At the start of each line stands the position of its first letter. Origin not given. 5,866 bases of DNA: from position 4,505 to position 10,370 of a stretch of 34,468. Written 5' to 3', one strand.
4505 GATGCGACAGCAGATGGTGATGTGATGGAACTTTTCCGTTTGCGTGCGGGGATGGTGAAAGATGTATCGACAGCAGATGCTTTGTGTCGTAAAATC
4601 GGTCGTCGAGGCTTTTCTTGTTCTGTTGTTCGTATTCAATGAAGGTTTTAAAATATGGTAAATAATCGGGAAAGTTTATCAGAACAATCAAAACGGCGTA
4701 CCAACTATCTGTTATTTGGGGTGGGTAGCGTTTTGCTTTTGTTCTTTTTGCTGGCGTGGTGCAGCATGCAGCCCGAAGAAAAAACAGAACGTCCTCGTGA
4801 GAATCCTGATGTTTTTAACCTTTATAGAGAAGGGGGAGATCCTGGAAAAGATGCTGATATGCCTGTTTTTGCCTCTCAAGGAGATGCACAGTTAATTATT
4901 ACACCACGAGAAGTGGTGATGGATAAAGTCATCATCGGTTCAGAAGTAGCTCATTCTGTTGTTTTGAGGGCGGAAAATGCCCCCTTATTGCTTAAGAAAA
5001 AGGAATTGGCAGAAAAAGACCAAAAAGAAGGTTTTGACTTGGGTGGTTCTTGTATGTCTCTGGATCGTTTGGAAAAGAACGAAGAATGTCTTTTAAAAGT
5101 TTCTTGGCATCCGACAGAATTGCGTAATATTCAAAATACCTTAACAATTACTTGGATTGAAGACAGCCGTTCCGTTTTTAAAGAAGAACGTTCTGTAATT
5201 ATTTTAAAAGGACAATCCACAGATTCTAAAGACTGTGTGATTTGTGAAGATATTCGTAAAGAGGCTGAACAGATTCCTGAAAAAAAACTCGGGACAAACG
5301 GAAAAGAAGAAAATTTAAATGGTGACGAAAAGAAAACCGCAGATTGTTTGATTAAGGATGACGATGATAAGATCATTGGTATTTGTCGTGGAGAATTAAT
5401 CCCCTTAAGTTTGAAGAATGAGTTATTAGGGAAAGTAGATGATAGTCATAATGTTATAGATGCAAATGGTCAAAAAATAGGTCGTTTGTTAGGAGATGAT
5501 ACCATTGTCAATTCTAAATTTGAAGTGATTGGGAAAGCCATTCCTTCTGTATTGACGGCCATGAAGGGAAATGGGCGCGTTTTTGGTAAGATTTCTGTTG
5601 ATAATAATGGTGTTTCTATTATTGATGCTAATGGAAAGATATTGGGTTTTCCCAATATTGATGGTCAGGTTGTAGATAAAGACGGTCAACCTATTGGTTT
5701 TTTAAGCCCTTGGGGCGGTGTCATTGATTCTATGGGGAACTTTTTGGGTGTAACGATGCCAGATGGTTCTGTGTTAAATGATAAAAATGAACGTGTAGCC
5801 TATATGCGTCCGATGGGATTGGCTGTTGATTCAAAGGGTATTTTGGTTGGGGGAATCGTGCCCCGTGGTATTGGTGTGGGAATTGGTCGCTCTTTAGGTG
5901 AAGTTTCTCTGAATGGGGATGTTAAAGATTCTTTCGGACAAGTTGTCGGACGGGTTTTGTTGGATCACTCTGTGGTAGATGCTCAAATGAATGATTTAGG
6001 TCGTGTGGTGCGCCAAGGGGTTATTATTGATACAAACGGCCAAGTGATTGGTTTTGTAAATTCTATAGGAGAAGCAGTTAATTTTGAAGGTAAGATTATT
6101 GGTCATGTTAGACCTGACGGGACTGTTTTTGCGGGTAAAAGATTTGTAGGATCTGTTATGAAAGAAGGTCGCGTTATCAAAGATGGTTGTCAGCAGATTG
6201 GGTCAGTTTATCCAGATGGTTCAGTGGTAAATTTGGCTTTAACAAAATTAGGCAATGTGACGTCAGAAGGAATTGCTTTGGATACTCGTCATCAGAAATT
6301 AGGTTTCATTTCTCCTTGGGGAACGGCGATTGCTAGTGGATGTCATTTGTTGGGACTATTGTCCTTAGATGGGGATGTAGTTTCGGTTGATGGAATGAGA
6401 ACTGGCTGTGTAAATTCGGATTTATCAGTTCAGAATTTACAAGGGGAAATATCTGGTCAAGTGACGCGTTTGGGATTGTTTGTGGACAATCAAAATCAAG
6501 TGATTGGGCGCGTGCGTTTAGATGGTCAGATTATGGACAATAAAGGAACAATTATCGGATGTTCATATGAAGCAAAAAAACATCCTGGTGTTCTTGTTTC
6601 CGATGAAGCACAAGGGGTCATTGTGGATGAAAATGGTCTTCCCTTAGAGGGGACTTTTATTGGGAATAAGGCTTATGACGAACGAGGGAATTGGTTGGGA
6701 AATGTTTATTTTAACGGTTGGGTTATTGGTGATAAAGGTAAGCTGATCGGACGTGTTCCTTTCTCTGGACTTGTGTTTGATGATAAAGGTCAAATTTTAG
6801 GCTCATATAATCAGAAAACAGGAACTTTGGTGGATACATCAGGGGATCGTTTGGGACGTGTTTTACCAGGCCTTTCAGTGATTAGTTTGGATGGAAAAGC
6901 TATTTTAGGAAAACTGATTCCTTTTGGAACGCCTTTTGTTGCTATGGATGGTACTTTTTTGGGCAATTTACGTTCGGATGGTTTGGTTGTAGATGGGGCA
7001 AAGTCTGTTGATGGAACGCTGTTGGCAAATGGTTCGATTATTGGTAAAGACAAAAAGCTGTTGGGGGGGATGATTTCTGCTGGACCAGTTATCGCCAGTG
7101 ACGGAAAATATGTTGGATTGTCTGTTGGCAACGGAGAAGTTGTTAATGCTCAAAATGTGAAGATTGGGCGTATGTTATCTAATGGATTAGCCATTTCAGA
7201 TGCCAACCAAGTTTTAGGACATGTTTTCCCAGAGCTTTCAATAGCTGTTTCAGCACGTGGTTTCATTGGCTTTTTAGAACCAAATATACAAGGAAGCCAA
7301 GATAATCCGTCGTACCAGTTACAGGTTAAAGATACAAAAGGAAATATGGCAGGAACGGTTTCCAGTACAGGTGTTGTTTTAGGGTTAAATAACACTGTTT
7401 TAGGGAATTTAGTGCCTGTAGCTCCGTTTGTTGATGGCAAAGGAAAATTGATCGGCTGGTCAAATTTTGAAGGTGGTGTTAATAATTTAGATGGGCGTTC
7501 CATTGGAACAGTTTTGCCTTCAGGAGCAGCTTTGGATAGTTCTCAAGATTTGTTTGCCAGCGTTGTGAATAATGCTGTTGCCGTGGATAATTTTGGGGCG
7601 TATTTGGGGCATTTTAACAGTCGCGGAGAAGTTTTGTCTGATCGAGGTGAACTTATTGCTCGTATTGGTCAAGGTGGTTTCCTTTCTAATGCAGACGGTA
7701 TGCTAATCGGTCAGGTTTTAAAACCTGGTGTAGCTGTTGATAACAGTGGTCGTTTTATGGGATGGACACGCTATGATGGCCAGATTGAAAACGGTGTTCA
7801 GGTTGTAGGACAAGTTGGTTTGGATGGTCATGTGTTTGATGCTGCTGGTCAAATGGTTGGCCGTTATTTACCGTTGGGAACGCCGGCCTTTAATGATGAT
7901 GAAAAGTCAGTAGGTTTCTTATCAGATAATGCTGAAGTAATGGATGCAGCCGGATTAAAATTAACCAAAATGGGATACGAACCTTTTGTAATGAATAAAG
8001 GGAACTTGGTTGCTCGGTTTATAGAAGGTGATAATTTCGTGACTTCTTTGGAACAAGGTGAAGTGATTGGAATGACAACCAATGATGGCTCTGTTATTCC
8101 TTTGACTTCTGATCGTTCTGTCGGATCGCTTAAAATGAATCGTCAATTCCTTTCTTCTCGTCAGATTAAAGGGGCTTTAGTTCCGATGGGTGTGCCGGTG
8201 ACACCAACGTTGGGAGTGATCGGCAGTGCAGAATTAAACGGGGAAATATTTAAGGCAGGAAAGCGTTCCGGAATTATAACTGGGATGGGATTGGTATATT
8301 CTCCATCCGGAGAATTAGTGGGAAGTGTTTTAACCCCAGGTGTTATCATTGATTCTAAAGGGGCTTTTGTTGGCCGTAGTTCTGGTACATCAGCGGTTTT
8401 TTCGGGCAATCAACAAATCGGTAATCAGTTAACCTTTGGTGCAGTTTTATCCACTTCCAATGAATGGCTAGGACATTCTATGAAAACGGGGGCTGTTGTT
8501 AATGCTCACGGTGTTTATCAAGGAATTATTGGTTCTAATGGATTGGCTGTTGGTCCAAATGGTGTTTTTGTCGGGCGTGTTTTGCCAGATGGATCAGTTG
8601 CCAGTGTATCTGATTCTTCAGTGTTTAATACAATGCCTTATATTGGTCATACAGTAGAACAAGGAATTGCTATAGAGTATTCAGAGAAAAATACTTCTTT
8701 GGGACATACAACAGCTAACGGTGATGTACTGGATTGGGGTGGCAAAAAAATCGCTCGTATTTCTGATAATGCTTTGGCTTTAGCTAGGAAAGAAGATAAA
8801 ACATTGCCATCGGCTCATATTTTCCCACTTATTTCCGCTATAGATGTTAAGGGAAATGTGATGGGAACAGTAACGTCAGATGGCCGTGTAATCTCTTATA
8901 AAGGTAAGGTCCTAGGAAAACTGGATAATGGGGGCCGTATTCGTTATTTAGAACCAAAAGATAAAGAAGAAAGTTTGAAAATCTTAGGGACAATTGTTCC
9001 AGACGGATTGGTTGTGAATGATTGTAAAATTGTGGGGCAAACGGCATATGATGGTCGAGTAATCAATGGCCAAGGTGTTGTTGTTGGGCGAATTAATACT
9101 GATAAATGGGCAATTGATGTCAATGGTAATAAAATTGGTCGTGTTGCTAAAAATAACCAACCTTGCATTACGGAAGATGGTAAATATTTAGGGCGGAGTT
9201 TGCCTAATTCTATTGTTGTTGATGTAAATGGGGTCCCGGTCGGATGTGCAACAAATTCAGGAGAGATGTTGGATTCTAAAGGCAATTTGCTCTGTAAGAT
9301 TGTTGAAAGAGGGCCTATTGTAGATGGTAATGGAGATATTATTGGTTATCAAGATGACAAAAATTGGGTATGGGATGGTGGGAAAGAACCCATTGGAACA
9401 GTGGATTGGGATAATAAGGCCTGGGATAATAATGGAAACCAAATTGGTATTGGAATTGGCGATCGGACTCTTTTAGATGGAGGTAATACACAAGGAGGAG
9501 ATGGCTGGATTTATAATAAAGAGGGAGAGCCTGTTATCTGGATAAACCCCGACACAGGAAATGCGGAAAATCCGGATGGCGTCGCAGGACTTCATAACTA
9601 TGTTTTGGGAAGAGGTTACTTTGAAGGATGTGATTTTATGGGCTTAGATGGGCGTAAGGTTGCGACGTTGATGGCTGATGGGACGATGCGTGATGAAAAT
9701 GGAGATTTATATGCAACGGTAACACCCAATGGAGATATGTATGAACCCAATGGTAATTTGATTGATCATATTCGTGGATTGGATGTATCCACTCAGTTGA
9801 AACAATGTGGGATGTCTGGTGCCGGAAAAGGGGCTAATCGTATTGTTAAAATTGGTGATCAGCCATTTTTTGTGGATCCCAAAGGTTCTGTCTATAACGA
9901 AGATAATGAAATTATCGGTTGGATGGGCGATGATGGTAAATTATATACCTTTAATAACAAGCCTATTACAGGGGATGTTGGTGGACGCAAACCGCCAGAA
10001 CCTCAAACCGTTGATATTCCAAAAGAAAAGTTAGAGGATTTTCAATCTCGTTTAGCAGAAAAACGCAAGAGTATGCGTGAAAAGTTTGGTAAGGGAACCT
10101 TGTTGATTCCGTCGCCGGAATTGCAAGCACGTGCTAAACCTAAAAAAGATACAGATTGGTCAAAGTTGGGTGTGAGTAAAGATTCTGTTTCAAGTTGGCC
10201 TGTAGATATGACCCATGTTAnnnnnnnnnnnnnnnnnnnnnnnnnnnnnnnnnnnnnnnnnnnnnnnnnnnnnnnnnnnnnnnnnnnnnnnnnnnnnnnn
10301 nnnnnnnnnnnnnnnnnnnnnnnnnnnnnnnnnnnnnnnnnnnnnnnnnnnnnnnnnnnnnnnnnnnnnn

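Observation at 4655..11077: Giant 2140-aa VirB10: normal membrane anchor and normal outer-membrane barrel separated by ~1.7k extra residues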

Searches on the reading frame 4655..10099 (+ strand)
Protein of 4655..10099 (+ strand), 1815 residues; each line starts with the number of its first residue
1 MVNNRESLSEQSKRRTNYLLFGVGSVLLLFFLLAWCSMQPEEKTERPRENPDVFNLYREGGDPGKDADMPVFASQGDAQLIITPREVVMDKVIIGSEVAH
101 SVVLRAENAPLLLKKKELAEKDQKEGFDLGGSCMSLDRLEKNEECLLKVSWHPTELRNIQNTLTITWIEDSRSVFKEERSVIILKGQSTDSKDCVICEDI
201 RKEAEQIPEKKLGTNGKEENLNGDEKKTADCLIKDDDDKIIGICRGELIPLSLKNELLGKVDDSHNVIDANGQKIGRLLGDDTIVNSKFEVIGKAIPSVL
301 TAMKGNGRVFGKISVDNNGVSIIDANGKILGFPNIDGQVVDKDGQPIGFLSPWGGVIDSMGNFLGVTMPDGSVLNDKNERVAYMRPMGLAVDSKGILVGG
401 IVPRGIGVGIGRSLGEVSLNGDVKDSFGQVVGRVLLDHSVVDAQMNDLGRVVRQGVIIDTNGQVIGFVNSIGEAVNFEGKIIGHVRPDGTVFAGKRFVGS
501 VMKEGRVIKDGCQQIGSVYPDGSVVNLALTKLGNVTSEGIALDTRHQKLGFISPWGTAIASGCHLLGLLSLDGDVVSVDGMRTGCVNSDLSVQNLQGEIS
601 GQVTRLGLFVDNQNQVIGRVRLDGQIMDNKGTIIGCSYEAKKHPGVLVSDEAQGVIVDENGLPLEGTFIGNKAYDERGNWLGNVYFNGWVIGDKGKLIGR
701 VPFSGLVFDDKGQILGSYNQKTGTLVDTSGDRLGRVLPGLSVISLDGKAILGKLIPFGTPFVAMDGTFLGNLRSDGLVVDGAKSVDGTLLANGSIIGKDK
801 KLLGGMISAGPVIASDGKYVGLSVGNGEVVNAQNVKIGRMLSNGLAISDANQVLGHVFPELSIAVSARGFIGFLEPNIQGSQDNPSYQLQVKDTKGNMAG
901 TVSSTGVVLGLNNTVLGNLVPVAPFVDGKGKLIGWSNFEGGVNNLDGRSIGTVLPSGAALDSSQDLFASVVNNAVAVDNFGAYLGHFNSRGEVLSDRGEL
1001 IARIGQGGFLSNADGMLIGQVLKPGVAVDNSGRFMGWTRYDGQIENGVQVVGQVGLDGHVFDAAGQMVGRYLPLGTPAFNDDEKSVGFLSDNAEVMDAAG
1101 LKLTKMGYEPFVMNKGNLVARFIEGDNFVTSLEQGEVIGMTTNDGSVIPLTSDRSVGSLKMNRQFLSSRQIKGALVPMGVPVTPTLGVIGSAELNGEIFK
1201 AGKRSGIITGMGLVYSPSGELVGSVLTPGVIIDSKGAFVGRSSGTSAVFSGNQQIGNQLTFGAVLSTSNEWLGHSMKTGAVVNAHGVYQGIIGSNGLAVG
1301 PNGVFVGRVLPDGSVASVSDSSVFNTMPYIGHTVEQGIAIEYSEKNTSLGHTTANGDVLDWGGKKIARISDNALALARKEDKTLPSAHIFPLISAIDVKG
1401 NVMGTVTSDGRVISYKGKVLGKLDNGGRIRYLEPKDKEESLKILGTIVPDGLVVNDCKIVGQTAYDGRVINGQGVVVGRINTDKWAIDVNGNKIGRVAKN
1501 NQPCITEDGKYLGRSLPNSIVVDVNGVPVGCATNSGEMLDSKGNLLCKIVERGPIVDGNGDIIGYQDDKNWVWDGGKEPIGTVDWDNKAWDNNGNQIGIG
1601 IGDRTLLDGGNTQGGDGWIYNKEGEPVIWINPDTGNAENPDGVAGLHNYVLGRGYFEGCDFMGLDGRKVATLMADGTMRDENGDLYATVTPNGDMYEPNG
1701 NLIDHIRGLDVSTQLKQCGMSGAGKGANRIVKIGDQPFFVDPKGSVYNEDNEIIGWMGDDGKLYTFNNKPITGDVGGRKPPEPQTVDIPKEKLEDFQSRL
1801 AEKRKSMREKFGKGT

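Call 34: search_solved_structures(query=window:4655-10099:+, max_evalue=1)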
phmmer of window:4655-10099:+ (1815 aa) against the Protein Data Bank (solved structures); distinct sequences matched with E-value up to 1: 0.
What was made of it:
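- On CagY-type VirB10: There is no sequence match outside the barrel (call 34).
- Closest known: Helicobacter pylori CagY. Different: There is no sequence similarity outside the barrel (call 34).
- Tried and rejected: The PDB sequence search with aa 1-1815 gave no hit (call 34).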

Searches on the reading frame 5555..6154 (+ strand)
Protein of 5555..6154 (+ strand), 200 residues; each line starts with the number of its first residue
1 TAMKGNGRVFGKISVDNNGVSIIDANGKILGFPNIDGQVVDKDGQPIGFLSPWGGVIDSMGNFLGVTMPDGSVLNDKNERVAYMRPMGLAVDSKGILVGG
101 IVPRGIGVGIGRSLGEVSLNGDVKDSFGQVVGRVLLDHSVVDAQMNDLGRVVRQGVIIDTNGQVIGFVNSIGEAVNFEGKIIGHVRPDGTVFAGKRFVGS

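Call 66: search_protein_families(library=pfam, proteins=[window:5555-6154:+], max_evalue=0.01)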
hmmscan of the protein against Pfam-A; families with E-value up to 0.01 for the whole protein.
window:5555-6154:+ (200 aa): 3 families
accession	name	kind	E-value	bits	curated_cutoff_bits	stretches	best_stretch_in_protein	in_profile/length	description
PF21785.3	Bflower_2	-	8.9e-17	61.4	38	2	105-186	19-97/112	5-fold beta-flower protein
PF21784.3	Bflower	-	1.2e-06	29.3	25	1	23-85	4-64/116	4-fold beta flower protein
PF12396.14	DUF3659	-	9.4e-05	22.7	24.8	0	116-173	7-60/61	Protein of unknown function (DUF3659)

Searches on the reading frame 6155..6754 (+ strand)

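Call 66: search_protein_families(library=pfam, proteins=[window:6155-6754:+], max_evalue=0.01)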
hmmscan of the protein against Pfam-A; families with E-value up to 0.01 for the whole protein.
window:6155-6754:+ (200 aa): 2 families
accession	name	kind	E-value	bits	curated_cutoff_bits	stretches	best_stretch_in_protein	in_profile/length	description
PF21785.3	Bflower_2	-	2.9e-10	40.4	38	1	82-137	11-63/112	5-fold beta-flower protein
PF12396.14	DUF3659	-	0.0013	19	24.8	0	72-122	11-57/61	Protein of unknown function (DUF3659)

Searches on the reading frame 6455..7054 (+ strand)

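Call 66: search_protein_families(library=pfam, proteins=[window:6455-7054:+], max_evalue=0.01)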
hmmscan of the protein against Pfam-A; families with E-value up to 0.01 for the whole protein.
window:6455-7054:+ (200 aa): 2 families
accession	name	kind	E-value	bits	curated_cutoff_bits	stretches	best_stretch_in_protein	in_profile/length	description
PF21785.3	Bflower_2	-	8.5e-09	35.7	38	1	70-136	33-96/112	5-fold beta-flower protein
PF12396.14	DUF3659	-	1.8e-05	25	24.8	0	23-35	41-53/61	Protein of unknown function (DUF3659)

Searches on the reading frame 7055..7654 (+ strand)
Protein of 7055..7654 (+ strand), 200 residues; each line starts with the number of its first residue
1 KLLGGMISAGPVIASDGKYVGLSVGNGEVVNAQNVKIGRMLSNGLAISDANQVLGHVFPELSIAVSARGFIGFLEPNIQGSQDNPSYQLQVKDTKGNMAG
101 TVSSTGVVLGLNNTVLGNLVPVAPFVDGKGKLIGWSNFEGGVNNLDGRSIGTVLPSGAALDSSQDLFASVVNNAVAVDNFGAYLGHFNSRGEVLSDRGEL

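Call 66: search_protein_families(library=pfam, proteins=[window:7055-7654:+], max_evalue=0.01)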
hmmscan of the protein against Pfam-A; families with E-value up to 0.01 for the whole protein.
window:7055-7654:+ (200 aa): 1 family
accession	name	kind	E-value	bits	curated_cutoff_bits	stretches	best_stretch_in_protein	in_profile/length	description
PF21785.3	Bflower_2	-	4e-06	27.1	38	0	7-57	31-80/112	5-fold beta-flower protein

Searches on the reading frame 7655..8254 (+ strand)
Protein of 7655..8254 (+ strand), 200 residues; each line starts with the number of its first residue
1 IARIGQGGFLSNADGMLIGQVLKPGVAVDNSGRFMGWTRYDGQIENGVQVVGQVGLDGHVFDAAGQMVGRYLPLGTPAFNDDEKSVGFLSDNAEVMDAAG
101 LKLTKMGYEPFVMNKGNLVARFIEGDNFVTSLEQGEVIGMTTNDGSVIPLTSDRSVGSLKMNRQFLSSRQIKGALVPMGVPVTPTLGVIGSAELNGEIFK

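Call 67: search_protein_families(library=pfam, proteins=[window:7655-8254:+], max_evalue=0.01)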
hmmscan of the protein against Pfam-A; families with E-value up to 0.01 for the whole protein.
window:7655-8254:+ (200 aa): 1 family
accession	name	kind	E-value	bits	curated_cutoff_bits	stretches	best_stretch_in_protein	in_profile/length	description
PF21785.3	Bflower_2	-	1.1e-06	28.9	38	1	4-70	15-79/112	5-fold beta-flower protein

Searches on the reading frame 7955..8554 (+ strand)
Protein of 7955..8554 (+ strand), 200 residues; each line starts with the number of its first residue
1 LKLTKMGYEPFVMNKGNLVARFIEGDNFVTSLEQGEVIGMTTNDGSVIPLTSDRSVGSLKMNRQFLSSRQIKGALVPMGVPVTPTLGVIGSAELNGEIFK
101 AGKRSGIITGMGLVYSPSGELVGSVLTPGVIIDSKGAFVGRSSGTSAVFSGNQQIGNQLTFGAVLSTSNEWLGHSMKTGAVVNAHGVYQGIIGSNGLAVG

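Call 67: search_protein_families(library=pfam, proteins=[window:7955-8554:+], max_evalue=0.01)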
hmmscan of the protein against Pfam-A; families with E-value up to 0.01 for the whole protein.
window:7955-8554:+ (200 aa): 1 family
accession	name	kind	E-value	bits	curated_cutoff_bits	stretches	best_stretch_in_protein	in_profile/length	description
PF21785.3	Bflower_2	-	0.00056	20.2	38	1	102-190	9-94/112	5-fold beta-flower protein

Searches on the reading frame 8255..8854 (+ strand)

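Call 67: search_protein_families(library=pfam, proteins=[window:8255-8854:+], max_evalue=0.01)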
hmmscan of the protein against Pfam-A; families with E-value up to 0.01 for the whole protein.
window:8255-8854:+ (200 aa): 1 family
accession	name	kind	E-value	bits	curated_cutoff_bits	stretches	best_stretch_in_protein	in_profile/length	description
PF21785.3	Bflower_2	-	2.9e-05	24.3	38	0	3-90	10-94/112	5-fold beta-flower protein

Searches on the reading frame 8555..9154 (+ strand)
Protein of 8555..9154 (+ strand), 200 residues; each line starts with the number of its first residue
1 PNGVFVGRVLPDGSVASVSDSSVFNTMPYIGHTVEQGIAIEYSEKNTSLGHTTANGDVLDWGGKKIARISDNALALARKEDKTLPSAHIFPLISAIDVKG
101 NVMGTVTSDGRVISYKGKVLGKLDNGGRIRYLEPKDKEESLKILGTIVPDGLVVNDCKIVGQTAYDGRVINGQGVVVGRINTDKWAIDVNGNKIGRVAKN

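Call 67: search_protein_families(library=pfam, proteins=[window:8555-9154:+], max_evalue=0.01)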
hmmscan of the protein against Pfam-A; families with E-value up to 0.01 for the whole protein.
window:8555-9154:+ (200 aa): 1 family
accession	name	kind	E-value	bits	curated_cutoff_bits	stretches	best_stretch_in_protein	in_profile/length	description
PF21785.3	Bflower_2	-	3.1e-07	30.6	38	1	139-198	23-81/112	5-fold beta-flower protein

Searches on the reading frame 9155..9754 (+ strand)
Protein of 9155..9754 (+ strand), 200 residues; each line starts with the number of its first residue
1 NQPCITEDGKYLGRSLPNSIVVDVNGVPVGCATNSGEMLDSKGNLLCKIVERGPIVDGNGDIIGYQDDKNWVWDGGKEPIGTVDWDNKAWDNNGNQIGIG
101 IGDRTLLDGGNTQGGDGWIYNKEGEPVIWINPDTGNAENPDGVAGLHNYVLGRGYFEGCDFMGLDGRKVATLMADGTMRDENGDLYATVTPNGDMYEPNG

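Call 67: search_protein_families(library=pfam, proteins=[window:9155-9754:+], max_evalue=0.01)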
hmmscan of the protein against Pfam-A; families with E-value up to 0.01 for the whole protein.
window:9155-9754:+ (200 aa): 2 families
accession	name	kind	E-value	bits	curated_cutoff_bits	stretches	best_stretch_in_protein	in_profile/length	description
PF21785.3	Bflower_2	-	9.5e-05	22.7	38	1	38-99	20-79/112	5-fold beta-flower protein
PF21784.3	Bflower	-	0.00015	22.6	25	0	40-98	5-61/116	4-fold beta flower protein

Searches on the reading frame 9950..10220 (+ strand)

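Call 21: search_protein_families(library=pfam, proteins=[window:9950-10220:+], max_evalue=1)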
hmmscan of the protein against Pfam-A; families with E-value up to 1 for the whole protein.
window:9950-10220:+ (90 aa): 1 family
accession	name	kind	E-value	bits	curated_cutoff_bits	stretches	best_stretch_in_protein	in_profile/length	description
PF06441.18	EHN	-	0.07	13.8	22.8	1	17-52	2-24/107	Epoxide hydrolase N terminus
